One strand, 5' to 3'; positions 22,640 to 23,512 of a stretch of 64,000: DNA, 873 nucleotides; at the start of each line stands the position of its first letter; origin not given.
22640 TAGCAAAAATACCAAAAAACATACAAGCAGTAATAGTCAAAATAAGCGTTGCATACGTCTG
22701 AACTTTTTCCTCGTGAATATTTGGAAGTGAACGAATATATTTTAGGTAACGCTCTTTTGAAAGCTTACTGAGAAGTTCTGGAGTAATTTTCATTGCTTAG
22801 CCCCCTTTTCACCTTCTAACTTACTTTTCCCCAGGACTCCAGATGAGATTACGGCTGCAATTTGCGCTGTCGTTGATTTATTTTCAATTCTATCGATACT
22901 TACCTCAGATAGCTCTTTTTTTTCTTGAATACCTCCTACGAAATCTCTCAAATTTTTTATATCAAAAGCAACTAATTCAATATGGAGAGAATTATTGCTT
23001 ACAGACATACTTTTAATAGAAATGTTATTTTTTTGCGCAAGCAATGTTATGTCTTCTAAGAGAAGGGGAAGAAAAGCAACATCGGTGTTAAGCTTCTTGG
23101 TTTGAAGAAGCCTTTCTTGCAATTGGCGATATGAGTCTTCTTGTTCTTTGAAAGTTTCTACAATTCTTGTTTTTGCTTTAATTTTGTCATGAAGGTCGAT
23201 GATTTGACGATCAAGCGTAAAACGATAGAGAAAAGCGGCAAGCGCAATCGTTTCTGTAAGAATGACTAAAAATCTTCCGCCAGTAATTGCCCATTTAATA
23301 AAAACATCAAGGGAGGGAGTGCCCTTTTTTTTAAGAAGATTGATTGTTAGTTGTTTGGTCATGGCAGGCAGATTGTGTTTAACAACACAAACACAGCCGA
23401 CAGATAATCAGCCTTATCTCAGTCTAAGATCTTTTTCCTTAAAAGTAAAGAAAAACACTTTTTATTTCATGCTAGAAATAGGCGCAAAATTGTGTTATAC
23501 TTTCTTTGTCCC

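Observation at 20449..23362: pilN/pilO-like pair without pilM, co-transcribed with a small TM protein and a bitopic FN3/Ig-like PT-rich surface protein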

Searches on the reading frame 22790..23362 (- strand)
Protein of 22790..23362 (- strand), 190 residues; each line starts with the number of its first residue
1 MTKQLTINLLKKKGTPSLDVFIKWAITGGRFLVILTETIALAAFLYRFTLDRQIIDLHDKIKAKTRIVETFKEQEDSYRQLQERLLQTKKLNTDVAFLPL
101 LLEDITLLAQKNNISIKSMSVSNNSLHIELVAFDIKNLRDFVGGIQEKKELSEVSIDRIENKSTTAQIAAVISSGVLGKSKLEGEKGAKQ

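Call 3: search_protein_families(library=pfam, proteins=[window:22790-23362:-], max_evalue=1)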
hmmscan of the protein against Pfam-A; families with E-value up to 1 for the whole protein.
window:22790-23362:- (190 aa): 3 families
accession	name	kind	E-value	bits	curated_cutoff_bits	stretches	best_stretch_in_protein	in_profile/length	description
PF05137.18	PilN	-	0.008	16.6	22.8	1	113-163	13-63/78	Fimbrial assembly protein (PilN)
PF24277.2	DmsR_N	-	0.045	14.3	27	1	113-158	96-139/143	DmsR, N-terminal domain-like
PF04350.18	PilO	-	0.06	13.9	22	1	51-124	5-78/145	Pilus assembly protein, PilO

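Call 4: search_protein_families(library=ncbifam, proteins=[window:22790-23362:-], max_evalue=1)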
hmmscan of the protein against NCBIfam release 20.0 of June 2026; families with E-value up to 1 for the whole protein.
window:22790-23362:- (190 aa): 1 family
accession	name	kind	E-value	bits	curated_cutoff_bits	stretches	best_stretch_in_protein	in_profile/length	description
NF002841.0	PRK03080.1-2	equivalog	0.082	11.9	477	1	56-145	272-356/389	phosphoserine transaminase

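Call 10: find_homologous_proteins(query=window:22790-23362:-, max_evalue=0.001)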
Query window:22790-23362:- (190 aa): 112 proteins with E <= 0.001 among 476 candidates.
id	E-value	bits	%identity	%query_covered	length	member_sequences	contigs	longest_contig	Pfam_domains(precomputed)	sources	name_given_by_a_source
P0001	8.0e-112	389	100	100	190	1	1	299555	-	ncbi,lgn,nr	ncbi:MAG: hypothetical protein HZC02_03240 [Candidatus Levybacteria bacterium]|nr:hypothetical prote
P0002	4.7e-88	312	79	100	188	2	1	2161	-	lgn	-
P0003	6.8e-66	239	69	87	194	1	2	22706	-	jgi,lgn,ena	-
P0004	1.5e-64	235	61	100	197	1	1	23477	-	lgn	-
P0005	3.0e-62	228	62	93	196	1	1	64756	-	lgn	-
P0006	2.2e-58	215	60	93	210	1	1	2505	-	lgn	-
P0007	8.1e-58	213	62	89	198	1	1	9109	-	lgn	-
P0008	2.4e-57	212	54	100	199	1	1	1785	-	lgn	-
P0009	9.4e-57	210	59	93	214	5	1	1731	-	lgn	-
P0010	1.2e-56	209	58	91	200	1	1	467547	-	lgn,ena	-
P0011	6.5e-56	207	57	91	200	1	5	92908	-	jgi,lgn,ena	-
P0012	9.3e-56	207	57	91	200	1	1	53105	-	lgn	-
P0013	1.6e-55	206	57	91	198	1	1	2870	-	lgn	-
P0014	9.5e-53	197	54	94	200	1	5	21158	-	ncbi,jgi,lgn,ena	-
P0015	1.7e-52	196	55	91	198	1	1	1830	-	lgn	-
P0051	2.2e-32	130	43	92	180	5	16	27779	PF05137.19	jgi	-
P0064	2.9e-30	124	43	88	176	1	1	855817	PF05137.19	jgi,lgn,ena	-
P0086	1.3e-27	115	38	92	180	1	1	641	PF05137.19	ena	-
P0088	1.9e-27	114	42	92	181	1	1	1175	PF05137.19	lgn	-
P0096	1.8e-26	111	40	91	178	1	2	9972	PF05137.19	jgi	-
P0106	3.3e-23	101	37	90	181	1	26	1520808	-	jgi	jgi:hypothetical protein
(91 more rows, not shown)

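Call 11: find_encoding_contigs(protein=P0010, flank=10000, max_places=2)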
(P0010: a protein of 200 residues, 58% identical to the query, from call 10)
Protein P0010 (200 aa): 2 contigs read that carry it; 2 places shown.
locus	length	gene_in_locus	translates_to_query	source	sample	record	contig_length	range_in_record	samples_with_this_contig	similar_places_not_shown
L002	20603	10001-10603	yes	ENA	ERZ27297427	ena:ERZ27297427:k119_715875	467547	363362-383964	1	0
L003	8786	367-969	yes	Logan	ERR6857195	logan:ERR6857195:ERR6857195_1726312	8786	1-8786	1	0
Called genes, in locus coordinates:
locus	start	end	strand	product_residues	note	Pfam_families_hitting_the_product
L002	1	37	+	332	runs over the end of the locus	PF01636:APH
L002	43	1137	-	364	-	PF00704:Glyco_hydro_18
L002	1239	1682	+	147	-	PF04140:ICMT, PF04191:PEMT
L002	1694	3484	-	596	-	PF00549:Ligase_CoA, PF13607:Succ_CoA_lig (weak), PF00285:Citrate_synt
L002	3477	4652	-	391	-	PF24948:Citrate_synth_N, PF16114:Citrate_bind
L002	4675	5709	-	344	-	PF01820:Dala_Dala_lig_N, PF02786:CPSase_L_D2, PF02222:ATP-grasp, PF07478:Dala_Dala_lig_C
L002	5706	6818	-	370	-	PF01168:Ala_racemase_N, PF00842:Ala_racemase_C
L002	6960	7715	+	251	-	-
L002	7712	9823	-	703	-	PF00009:GTP_EFTU, PF03144:GTP_EFTU_D2, PF22042:EF-G_D2, PF14492:EFG_III, PF16658:RF3_C (weak), PF03764:EFG_IV, PF00679:EFG_C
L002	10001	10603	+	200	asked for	-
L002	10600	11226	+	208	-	PF04350:PilO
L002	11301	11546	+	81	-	-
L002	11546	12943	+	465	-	PF16656:Pur_ac_phosph_N, PF19077:Big_13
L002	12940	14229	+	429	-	PF00070:Pyr_redox (faint), PF01266:DAO, PF01593:Amino_oxidase, PF07992:Pyr_redox_2 (faint), PF13450:NAD_binding_8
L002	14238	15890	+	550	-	PF13231:PMT_2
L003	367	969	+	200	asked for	-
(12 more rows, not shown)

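Call 12: find_encoding_contigs(protein=P0064, flank=10000, max_places=2)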
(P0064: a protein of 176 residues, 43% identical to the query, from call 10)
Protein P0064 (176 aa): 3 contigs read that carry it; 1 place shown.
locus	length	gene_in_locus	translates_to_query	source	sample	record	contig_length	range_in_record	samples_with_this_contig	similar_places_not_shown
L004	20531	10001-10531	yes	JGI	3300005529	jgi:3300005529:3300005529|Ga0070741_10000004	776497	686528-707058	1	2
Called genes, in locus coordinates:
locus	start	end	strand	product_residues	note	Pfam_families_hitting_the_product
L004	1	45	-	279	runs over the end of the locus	PF08308:PEGA, PF08239:SH3_3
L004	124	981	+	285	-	PF03239:FTR1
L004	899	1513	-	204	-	PF04199:Cyclase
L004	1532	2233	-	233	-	PF18916:Lycopene_cyc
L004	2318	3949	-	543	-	PF00118:Cpn60_TCP1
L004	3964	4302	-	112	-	PF00166:Cpn10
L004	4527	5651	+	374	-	PF00801:PKD, PF18911:PKD_4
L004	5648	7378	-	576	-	PF00009:GTP_EFTU, PF10662:PduV-EutP (faint), PF00071:Ras, PF14492:EFG_III (faint), PF03144:GTP_EFTU_D2, PF00679:EFG_C, PF06421:LepA_C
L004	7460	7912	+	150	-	-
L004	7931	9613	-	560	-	PF03023:MurJ, PF13440:Polysacc_synt_3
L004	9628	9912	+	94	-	PF01649:Ribosomal_S20p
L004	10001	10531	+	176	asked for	PF05137:PilN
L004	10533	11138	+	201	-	PF04350:PilO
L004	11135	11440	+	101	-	-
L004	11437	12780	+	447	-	PF13620:CarboxypepD_reg (faint), PF16656:Pur_ac_phosph_N (weak), PF17936:Big_6 (faint), PF19077:Big_13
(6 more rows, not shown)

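Call 13: find_encoding_contigs(protein=P0106, flank=10000, max_places=2)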
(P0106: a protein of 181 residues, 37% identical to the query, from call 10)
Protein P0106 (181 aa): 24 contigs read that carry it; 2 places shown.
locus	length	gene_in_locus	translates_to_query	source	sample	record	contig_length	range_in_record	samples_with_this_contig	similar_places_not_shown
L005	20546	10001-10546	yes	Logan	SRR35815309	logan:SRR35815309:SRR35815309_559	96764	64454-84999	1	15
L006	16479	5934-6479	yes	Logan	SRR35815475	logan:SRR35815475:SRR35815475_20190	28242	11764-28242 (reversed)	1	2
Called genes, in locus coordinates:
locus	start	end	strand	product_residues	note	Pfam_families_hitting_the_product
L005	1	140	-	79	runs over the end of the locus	PF00366:Ribosomal_S17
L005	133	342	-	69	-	PF00831:Ribosomal_L29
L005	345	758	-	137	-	PF00252:Ribosomal_L16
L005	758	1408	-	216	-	PF07650:KH_2, PF00189:Ribosomal_S3_C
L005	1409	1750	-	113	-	PF00237:Ribosomal_L22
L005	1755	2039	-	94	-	PF00203:Ribosomal_S19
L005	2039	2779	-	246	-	PF00181:Ribosomal_L2_N, PF03947:Ribosomal_L2_C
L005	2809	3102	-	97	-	PF00276:Ribosomal_L23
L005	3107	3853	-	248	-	PF00573:Ribosomal_L4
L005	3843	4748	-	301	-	PF00297:Ribosomal_L3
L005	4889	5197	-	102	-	PF00338:Ribosomal_S10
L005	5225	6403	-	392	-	PF00009:GTP_EFTU, PF03144:GTP_EFTU_D2, PF03143:GTP_EFTU_D3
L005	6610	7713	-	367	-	PF00704:Glyco_hydro_18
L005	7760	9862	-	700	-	PF00009:GTP_EFTU, PF03144:GTP_EFTU_D2, PF22042:EF-G_D2, PF14492:EFG_III, PF16658:RF3_C, PF03764:EFG_IV, PF00679:EFG_C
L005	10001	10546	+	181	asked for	-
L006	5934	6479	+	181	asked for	-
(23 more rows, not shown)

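Call 19: find_related_loci(query=A1, collection=genome_contigs, flank=10000)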
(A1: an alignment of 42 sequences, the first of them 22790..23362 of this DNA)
Query A1 (190 aa) in genome_contigs; peptide patterns used: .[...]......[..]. (x = any residue, [..] = any of these).
69 stretches matched a pattern; 62 encode a relative of the query (tblastn E <= 1e-3); 62 distinct loci.
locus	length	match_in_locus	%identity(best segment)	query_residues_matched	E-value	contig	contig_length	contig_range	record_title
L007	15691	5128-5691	82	1-190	3e-99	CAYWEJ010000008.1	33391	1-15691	MAG TPA_asm: uncultured Gammaproteobacteria bacterium isolate SRP192515_co1_134 genome assembly, contig: NODE_1100_lengt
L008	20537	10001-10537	59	1-177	5e-66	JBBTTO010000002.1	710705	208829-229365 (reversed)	MAG: Patescibacteria group bacterium isolate H52-bin062_1 H52_bin062_1_000000000002, whole genome shotgun sequence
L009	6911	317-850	54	3-181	1e-59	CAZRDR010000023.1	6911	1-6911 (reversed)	MAG TPA_asm: uncultured Gammaproteobacteria bacterium isolate SRP135725_co2_727 genome assembly, contig: k141_4993009, w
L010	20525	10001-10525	53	3-177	3e-57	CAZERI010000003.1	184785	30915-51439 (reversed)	MAG TPA_asm: uncultured Gammaproteobacteria bacterium isolate SRP278252_co1_729 genome assembly, contig: NODE_56_length_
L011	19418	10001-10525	52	3-177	1e-56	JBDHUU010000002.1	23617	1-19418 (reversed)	MAG: Candidatus Levyibacteriota bacterium isolate AS-MESO-3CA.208 NODE_9148_length_23617_cov_3.156967, whole genome shot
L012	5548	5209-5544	68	1-110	4e-45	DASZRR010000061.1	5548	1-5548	MAG TPA_asm: Patescibacteria group bacterium isolate SMAG_U6029 k141_269190, whole genome shotgun sequence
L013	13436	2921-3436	49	4-176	2e-43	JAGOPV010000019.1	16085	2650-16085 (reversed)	MAG: Candidatus Levyibacteriota bacterium isolate Gw_Eff_bin_218 Gw_Eff_8059_length_16085_cov_9.828111, whole genome sho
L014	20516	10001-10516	43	5-177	4e-42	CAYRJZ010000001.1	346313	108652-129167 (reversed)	MAG TPA_asm: uncultured Gammaproteobacteria bacterium isolate SRP170004_co1_576 genome assembly, contig: NODE_25_length_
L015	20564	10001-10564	47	4-187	2e-44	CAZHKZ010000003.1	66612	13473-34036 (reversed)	MAG TPA_asm: uncultured Gammaproteobacteria bacterium isolate SRP278252_co2_13 genome assembly, contig: NODE_663_length_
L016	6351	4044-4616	39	2-189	1e-39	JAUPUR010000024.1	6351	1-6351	MAG: Patescibacteria group bacterium isolate erpe_2018_sw_18hr_WHONDRS-SW48-000091_B_bin.71 scaffold_140758, whole genom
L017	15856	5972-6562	37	5-190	1e-37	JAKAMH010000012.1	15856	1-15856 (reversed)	MAG: bacterium isolate WY5.bin164 NODE_6064_length_15856_cov_1.173946, whole genome shotgun sequence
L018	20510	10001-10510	43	6-176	4e-37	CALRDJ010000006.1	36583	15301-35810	MAG: Candidatus Levybacteria bacterium GW2011_GWA1_37_16 isolate TH-11nov19-213 genome assembly, contig: TH-11nov19-C259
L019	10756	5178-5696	40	1-174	7e-36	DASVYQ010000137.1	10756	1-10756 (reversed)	MAG TPA_asm: Patescibacteria group bacterium isolate SMAG_U2606 k141_57899, whole genome shotgun sequence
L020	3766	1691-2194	39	6-172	2e-34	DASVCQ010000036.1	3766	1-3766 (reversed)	MAG TPA_asm: Patescibacteria group bacterium isolate SMAG_U2010 k141_1203338, whole genome shotgun sequence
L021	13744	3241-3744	41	5-173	2e-34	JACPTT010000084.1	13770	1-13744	MAG: Candidatus Levyibacteriota bacterium isolate NC_groundwater_739_Ag_S-0.65um_41_9 S37_SO-6_scaffold_622027, whole ge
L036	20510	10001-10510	40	6-176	2e-31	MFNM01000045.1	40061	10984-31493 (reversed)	MAG: Candidatus Levybacteria bacterium RIFCSPHIGHO2_01_FULL_37_33 rifcsphigho2_01_scaffold_7664, whole genome shotgun se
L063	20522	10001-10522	33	6-177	3e-18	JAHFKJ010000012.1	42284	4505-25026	MAG: Candidatus Gottesmanbacteria bacterium isolate nzgw407 NODE_1009_length_42285_cov_4.238331, whole genome shotgun se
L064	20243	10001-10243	47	7-85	1e-17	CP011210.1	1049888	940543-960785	MAG: Candidatus Beckwithbacteria bacterium GW2011_GWC1_49_16 chromosome, complete genome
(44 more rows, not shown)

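Call 29: search_solved_structures(query=A1, max_evalue=10, show_alignments=2)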
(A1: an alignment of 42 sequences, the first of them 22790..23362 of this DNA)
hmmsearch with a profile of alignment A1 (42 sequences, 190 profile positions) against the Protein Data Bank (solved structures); distinct sequences matched with E-value up to 10: 3.
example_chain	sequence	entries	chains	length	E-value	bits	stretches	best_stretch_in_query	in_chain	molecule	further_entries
5sva_T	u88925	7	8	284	0.075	16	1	68-151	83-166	Mediator of RNA polymerase II transcription subunit 4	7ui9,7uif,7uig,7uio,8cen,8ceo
3jc8_Na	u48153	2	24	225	0.096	15.7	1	59-145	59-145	PilN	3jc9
2n2t_A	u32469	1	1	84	0.48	13.4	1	66-99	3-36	OR303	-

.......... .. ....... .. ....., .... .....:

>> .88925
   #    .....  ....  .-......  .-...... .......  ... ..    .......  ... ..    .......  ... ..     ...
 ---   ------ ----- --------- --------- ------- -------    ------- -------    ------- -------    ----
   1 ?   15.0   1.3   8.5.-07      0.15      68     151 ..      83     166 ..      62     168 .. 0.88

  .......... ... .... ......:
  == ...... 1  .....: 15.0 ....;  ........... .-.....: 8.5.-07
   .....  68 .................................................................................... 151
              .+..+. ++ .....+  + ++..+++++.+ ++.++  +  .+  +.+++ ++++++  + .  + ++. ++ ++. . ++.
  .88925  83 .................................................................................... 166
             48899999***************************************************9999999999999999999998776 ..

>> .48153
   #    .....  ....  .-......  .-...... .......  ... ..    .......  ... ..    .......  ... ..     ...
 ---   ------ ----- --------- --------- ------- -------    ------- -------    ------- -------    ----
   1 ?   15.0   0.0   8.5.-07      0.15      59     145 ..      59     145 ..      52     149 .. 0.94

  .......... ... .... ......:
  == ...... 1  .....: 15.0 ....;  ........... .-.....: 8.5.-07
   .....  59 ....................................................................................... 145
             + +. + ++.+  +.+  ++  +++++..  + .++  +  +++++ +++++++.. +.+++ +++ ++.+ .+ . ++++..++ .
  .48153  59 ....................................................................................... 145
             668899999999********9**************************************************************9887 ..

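Call 39: predict_structure(alignment_id=A1)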
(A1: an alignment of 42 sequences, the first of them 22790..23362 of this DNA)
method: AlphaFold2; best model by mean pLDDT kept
length: 190 residues; sequences in the alignment: 42
mean_pLDDT: 85.0   pTM: 0.49
mean pLDDT of the five models: 85.0, 84.4, 83.9, 83.2, 79.2
residues with pLDDT >= 90: 112; 70-90: 50; 50-70: 12; < 50: 16
segments of 3 or more residues with pLDDT < 50: 1-4, 9-13, 186-190
pLDDT, mean of each block of 10 residues (from residue 1): 47 63 87 95 96 96 93 90 89 82 92 93 91 93 91 91 91 84 50
secondary structure, 60 per line:
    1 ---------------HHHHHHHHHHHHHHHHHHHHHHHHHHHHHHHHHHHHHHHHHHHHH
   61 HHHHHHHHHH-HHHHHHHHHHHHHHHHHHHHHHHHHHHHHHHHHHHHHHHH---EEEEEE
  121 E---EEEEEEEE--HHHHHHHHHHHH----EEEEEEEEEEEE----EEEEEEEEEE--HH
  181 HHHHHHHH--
elements in order: H16-70 H72-111 E115-121 E125-132 H135-146 E151-162 E167-176 H179-188

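Call 42: fold_search(model_id=the predicted structure, library=pdb)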
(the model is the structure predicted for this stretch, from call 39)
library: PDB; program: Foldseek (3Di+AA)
matches with E <= 10: 1089; with E <= 0.001: 1
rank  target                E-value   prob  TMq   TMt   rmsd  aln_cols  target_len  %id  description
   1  3jc8_Oa               3.9e-04  1.00  0.34  0.34  13.2       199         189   12  Architectural model of the type IVa pilus machine in a piliated state (released 2016-03-16)
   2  2rjz_B                3.3e-03  1.00  0.32  0.46   4.6        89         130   19  Crystal structure of the type 4 fimbrial biogenesis protein PilO from Pseudomonas aeruginosa (released 2007-11-06)
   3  5hl8_A                4.8e-03  1.00  0.33  0.73   2.2        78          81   14  1.93 Angstrom resolution crystal structure of a pullulanase-specific type II secretion system integral cytoplasmic mem (released 2016-01-27)
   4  5n7l                  4.8e-03  1.00  0.34  0.74   2.5        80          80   16  Crystal structure of the periplasmic domain of XcpY, tI crystal form. (released 2018-03-14)
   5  2w7v_A                5.1e-03  1.00  0.35  0.74   2.6        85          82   16  periplasmic domain of EpsL from Vibrio parahaemolyticus (released 2010-03-31)
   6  1uv7_A                9.5e-03  1.00  0.31  0.68   3.0        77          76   16  periplasmic domain of EpsM from Vibrio cholerae (released 2004-04-23)
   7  2rjz_A                1.0e-02  1.00  0.35  0.48   3.3        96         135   19  Crystal structure of the type 4 fimbrial biogenesis protein PilO from Pseudomonas aeruginosa (released 2007-11-06)
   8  5uvr                  1.3e-02  0.99  0.22  0.39   5.6        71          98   17  The core region of PilO from the type IV pilus system of Pseudomonas aeruginosa (released 2018-02-21)
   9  6mrs                  1.5e-02  1.00  0.27  0.57   3.5        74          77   14  De novo designed protein Peak6 (released 2019-06-12)
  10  1uv7_B                1.6e-02  1.00  0.30  0.67   3.0        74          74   15  periplasmic domain of EpsM from Vibrio cholerae (released 2004-04-23)
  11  4bhq_B                2.4e-02  1.00  0.31  0.52   4.0        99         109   12  Structure of the periplasmic domain of the PilN type IV pilus biogenesis protein from Thermus thermophilus (released 2013-11-20)
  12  1u55_B                2.7e-02  0.99  0.24  0.24   3.6        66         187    9  Crystal structure of an oxygen binding H-NOX domain related to soluble guanylate cyclases (oxygen complex) (released 2004-08-31)
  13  8ab1_B                3.5e-02  0.99  0.27  0.57   4.1        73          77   11  Crystal structure of the PulL-PulM C-terminal domain heterocomplex (released 2023-01-11)
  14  1u56_B                3.5e-02  0.98  0.25  0.26   3.5        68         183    9  Crystal structure of an oxygen binding H-NOX domain related to soluble guanylate cyclases (Water-ligated, ferric form) (released 2004-08-31)
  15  3lah_A                3.5e-02  0.98  0.24  0.25   3.2        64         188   11  Structural insights into the molecular mechanism of H-NOX activation (released 2010-03-16)
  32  4bhq_A                6.4e-02  1.00  0.31  0.52   2.5        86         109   10  Structure of the periplasmic domain of the PilN type IV pilus biogenesis protein from Thermus thermophilus (released 2013-11-20)
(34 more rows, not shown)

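Call 47: search_protein_families(library=pfam, proteins=[L036:12815-13993:+, L036:13999-15348:-, L036:15350-16612:-, L063:12832-14205:+, L063:14207-15577:+, L063:15581-16321:+, L063:16426-17826:+, L064:12807-14258:+, L064:14268-15176:+, L036:7974-9851:-], max_evalue=0.001)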
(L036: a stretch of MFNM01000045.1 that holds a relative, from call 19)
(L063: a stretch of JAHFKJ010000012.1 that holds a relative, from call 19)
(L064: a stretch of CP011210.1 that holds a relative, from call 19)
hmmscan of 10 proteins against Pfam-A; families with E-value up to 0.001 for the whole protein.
L036:12815-13993:+ (392 aa): 0 families

L036:13999-15348:- (449 aa): 3 families
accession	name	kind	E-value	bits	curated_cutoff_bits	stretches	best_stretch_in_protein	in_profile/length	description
PF02366.24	PMT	-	1.4e-21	77.7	22.7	1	27-248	2-239/245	Dolichyl-phosphate-mannose-protein mannosyltransferase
PF16192.10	PMT_4TMC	-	4.3e-19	69.2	32.4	1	267-427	3-189/202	C-terminal four TMM region of protein-O-mannosyltransferase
PF13231.12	PMT_2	-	9.3e-08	32.9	26.1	1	84-224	2-145/160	Dolichyl-phosphate-mannose-protein mannosyltransferase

L036:15350-16612:- (420 aa): 0 families

L063:12832-14205:+ (457 aa): 0 families

L063:14207-15577:+ (456 aa): 0 families

L063:15581-16321:+ (246 aa): 0 families

L063:16426-17826:+ (466 aa): 0 families

L064:12807-14258:+ (483 aa): 1 family
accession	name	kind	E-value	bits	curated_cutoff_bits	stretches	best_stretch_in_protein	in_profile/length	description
PF00047.31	ig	-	0.00086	20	21.8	0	296-360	5-65/81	Immunoglobulin domain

L064:14268-15176:+ (302 aa): 0 families

L036:7974-9851:- (625 aa): 2 families
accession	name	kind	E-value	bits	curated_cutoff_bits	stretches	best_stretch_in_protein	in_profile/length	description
PF03023.19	MurJ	-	1.5e-69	235.2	27.4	1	119-553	2-435/451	Lipid II flippase MurJ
PF13440.11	Polysacc_synt_3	-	2.4e-10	40.6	23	1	166-425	39-286/293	Polysaccharide biosynthesis protein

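Call 58: search_protein_families(library=padloc, proteins=[window:22790-23362:-], max_evalue=0.01)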
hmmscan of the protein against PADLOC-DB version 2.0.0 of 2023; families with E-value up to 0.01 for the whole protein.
window:22790-23362:- (190 aa): 0 families

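Call 66: search_protein_representatives(alignment_id=A1)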
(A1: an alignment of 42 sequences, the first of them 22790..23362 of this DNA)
Query: 42 sequences, 190 profile positions. Proteins with E-value up to 0.001 (for the whole library): 1484; up to 1e-10: 876; up to 1e-30: 168. The best 150 are listed.
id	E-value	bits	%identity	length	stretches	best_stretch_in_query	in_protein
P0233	8.0e-66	237.7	-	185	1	2-179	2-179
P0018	1.1e-65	237.3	-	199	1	2-181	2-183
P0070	1.7e-65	236.7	-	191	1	1-182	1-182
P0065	4.3e-65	235.3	-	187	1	1-182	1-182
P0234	3.4e-64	232.4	-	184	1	5-182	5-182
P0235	4.3e-63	228.8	-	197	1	4-182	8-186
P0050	8.3e-63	227.9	-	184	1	1-182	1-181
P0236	5.5e-62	225.2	-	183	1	4-180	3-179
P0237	6.4e-62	225.0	-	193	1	1-183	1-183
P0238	1.5e-61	223.8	-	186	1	1-184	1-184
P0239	3.6e-61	222.6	-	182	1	2-180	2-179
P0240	5.0e-61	222.1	-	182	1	1-182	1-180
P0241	7.9e-61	221.5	-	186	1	4-183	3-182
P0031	8.3e-61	221.4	-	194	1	2-178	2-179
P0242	1.3e-60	220.7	-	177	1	3-175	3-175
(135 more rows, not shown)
